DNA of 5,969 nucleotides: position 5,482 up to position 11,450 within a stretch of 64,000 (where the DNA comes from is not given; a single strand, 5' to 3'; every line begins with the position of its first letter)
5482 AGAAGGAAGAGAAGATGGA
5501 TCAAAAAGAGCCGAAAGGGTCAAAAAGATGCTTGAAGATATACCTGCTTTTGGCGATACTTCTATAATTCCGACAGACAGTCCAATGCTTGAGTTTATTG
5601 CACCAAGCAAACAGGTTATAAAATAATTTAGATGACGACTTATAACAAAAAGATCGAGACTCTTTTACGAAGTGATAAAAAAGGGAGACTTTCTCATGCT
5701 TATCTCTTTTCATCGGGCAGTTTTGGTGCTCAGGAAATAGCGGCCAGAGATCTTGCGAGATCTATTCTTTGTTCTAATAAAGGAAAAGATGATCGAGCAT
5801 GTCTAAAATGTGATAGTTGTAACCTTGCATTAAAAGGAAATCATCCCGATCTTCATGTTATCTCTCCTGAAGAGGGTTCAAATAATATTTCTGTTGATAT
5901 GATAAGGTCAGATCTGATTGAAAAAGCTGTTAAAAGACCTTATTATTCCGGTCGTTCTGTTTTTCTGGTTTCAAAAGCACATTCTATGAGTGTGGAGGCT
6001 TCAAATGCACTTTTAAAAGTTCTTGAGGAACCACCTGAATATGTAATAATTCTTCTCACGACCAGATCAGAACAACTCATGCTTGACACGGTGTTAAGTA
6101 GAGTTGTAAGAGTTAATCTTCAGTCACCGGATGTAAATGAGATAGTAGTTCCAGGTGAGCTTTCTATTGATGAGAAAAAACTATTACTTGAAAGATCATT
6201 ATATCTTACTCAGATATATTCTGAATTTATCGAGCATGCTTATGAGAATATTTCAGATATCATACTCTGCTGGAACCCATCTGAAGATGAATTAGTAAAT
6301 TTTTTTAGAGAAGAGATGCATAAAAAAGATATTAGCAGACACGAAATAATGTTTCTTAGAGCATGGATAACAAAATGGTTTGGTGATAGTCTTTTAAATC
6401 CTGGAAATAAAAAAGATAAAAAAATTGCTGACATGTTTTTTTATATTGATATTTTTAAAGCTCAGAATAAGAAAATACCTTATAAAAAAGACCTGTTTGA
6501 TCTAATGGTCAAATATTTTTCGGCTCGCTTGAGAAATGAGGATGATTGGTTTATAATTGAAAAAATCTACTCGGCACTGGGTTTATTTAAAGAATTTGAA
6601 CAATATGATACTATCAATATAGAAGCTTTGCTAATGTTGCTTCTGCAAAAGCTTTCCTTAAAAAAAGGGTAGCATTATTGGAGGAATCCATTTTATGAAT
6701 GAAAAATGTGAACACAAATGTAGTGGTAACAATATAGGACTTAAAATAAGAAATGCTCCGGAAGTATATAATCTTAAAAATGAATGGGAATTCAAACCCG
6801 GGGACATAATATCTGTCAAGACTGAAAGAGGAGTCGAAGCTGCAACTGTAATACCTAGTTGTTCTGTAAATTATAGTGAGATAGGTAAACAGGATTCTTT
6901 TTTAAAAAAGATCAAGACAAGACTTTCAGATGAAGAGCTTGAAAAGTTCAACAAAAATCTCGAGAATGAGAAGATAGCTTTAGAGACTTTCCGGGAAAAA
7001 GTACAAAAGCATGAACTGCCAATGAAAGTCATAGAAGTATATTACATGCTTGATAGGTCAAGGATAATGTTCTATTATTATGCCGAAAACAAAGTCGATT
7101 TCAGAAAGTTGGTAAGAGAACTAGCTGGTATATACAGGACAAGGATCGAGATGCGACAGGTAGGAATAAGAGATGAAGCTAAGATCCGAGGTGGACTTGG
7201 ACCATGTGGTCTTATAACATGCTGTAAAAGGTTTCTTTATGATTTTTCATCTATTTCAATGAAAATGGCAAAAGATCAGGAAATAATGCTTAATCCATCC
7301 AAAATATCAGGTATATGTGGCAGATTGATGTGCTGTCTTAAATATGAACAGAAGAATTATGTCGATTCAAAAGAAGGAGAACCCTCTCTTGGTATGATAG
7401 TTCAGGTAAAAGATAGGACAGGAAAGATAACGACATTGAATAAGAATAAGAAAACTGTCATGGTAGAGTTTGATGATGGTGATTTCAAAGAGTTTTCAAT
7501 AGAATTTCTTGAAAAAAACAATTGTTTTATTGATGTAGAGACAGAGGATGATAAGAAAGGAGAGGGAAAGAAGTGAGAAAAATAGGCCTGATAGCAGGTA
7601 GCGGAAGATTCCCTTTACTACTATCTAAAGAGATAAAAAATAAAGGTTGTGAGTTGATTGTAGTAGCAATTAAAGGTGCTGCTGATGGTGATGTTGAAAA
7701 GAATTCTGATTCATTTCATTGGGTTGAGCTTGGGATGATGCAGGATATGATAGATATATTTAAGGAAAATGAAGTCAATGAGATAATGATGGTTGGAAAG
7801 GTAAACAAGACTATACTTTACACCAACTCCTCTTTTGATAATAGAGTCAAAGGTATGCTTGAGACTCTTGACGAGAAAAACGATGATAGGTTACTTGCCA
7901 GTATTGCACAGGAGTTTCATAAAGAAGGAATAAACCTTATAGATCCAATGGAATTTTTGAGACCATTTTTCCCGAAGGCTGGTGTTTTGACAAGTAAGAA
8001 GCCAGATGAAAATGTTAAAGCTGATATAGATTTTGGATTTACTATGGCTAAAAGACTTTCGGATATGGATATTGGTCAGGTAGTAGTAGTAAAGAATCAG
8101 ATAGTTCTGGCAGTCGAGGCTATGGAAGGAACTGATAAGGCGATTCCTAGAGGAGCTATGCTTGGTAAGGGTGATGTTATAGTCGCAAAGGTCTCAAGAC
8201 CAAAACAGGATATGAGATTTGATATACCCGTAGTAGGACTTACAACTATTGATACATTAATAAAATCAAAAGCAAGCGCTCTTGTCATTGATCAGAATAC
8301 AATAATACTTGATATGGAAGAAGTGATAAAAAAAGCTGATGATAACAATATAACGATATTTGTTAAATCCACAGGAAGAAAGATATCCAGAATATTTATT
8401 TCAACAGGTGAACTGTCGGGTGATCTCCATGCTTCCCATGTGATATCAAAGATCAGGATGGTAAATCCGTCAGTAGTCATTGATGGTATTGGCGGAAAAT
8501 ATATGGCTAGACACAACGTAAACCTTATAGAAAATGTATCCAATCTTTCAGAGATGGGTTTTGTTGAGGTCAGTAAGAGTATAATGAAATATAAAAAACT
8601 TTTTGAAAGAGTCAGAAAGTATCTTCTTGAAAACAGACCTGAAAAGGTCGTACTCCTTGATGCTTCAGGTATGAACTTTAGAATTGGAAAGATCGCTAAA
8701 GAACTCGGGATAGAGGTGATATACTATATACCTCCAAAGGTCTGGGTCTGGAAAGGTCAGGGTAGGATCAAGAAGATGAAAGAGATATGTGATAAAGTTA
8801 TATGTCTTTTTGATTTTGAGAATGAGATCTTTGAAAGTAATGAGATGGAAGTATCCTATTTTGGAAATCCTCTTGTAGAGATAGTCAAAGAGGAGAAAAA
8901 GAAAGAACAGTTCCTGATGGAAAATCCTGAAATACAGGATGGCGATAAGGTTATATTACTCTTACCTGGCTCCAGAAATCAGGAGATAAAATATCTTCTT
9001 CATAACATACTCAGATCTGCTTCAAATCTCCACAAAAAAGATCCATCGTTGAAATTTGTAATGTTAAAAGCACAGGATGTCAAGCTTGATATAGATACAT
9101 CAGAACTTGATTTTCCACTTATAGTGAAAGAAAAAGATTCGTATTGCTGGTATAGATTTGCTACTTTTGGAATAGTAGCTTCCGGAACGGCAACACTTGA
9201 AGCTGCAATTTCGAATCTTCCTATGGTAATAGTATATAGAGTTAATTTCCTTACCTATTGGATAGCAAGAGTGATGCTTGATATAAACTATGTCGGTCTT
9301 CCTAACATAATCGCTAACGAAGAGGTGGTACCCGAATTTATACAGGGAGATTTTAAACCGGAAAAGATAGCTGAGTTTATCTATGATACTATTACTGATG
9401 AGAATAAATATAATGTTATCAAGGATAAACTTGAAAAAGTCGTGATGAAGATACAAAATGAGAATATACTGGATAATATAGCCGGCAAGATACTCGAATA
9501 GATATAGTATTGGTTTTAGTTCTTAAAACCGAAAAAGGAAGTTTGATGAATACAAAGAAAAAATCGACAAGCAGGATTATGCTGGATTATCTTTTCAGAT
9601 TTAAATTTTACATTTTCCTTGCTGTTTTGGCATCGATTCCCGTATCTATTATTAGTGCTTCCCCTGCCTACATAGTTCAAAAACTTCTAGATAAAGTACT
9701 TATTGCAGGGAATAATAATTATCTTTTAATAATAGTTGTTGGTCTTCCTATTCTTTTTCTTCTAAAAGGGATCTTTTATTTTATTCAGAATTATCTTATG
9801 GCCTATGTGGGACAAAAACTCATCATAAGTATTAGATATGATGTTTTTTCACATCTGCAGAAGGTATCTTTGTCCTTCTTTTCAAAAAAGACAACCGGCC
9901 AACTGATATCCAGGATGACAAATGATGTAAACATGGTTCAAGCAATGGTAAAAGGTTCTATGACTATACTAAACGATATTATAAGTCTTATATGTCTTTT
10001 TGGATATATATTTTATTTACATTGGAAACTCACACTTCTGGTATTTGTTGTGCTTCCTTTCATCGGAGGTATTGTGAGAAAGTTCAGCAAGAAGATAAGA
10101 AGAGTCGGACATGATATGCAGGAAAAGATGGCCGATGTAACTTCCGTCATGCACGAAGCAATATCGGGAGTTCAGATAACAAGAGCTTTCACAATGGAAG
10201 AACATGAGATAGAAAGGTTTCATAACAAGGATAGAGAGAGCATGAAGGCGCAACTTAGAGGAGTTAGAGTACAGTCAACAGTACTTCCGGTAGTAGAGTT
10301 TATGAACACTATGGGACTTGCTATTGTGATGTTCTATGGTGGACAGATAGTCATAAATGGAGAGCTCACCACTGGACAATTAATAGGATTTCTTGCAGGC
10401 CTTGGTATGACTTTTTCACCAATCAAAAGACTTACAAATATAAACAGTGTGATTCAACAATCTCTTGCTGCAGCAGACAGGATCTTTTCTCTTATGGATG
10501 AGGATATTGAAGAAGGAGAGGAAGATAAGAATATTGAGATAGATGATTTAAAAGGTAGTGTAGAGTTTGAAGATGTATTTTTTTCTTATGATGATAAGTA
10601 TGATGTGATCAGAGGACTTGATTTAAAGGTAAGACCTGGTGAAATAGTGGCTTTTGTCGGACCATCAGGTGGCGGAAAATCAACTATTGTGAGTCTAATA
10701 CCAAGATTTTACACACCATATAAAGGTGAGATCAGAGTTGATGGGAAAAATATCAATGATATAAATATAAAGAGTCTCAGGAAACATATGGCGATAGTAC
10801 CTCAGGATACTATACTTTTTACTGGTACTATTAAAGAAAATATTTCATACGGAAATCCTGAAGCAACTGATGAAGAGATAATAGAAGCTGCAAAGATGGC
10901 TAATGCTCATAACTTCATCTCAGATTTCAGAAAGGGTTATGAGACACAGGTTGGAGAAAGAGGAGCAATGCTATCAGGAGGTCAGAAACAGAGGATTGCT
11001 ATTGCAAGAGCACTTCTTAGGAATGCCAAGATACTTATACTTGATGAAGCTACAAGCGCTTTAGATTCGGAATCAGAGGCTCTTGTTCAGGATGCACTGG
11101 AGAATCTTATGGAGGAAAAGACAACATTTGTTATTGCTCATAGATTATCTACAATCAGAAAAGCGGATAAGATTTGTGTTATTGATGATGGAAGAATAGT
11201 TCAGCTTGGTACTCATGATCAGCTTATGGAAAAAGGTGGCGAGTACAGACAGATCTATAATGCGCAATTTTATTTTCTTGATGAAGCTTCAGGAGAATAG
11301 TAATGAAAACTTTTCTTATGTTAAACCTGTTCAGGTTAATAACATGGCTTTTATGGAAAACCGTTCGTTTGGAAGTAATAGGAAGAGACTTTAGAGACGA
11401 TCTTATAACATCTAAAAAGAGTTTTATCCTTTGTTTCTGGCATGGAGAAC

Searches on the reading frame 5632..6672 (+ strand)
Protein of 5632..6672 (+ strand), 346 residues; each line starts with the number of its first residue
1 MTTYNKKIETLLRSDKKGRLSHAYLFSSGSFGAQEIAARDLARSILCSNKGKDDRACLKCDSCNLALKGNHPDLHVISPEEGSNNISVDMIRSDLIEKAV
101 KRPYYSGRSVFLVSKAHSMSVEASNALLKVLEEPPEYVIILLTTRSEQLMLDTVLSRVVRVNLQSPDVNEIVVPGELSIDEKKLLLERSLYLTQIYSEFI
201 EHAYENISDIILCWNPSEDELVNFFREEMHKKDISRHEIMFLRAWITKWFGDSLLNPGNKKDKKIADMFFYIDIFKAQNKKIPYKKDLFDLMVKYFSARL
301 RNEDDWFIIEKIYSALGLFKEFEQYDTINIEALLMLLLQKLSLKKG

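Call 69: search_protein_families(library=pfam, proteins=[window:5632-6672:+], max_evalue=0.00001)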
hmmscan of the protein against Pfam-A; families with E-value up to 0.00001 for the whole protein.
window:5632-6672:+ (346 aa): 1 family
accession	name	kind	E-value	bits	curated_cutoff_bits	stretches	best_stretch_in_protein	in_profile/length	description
PF13177.12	DNA_pol3_delta2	-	1.8e-42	145.5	27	1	6-165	4-159/161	DNA polymerase III, delta subunit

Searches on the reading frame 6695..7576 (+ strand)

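Call 69: search_protein_families(library=pfam, proteins=[window:6695-7576:+], max_evalue=0.00001)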
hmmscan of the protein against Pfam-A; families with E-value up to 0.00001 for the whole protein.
window:6695-7576:+ (293 aa): 1 family
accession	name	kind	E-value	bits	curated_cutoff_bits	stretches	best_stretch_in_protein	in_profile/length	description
PF04468.17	PSP1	-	7.7e-29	100.3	27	1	71-156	1-86/86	PSP1 C-terminal conserved region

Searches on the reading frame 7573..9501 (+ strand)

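Call 69: search_protein_families(library=pfam, proteins=[window:7573-9501:+], max_evalue=0.00001)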
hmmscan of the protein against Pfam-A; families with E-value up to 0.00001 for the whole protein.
window:7573-9501:+ (642 aa): 3 families
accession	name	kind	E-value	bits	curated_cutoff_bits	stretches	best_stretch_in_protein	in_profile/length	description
PF02684.21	LpxB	-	6.4e-86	289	22.6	1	274-630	1-362/374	Lipid-A-disaccharide synthetase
PF06230.17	LpxI_C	-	3.4e-42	143.9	25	1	136-262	2-130/131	LpxI C-terminal domain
PF17930.7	LpxI_N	-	3.3e-34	118.1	25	1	3-130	1-127/129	LpxI N-terminal domain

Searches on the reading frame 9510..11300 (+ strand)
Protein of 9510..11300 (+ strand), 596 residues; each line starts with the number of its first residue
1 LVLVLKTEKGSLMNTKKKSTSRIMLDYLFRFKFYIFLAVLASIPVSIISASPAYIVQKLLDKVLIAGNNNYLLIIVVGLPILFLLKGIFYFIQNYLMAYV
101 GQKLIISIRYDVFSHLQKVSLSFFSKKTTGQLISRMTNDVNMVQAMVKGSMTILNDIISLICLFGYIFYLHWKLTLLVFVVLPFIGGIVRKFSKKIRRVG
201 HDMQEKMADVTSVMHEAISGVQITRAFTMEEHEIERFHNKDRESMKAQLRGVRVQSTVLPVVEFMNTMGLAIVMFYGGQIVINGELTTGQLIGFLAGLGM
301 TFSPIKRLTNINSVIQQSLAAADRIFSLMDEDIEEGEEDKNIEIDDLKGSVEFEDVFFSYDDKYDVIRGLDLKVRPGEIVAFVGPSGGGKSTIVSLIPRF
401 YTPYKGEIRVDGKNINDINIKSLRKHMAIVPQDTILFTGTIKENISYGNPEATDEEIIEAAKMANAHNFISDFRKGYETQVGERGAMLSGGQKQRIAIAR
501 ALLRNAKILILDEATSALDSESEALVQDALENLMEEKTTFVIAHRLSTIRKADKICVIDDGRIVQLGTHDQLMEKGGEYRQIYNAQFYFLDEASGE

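Call 69: search_protein_families(library=pfam, proteins=[window:9510-11300:+], max_evalue=0.00001)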
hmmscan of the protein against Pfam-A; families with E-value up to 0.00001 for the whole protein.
window:9510-11300:+ (596 aa): 3 families
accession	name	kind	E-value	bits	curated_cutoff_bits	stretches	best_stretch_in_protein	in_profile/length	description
PF00664.28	ABC_membrane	-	1.2e-54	186.3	28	1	35-304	1-273/274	ABC transporter transmembrane region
PF00005.33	ABC_tran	-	3.6e-35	122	25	1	368-516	2-137/137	ABC transporter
PF02463.25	SMC_N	-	3.9e-08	33.4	40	1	406-557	109-210/220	RecF/RecN/SMC N terminal domain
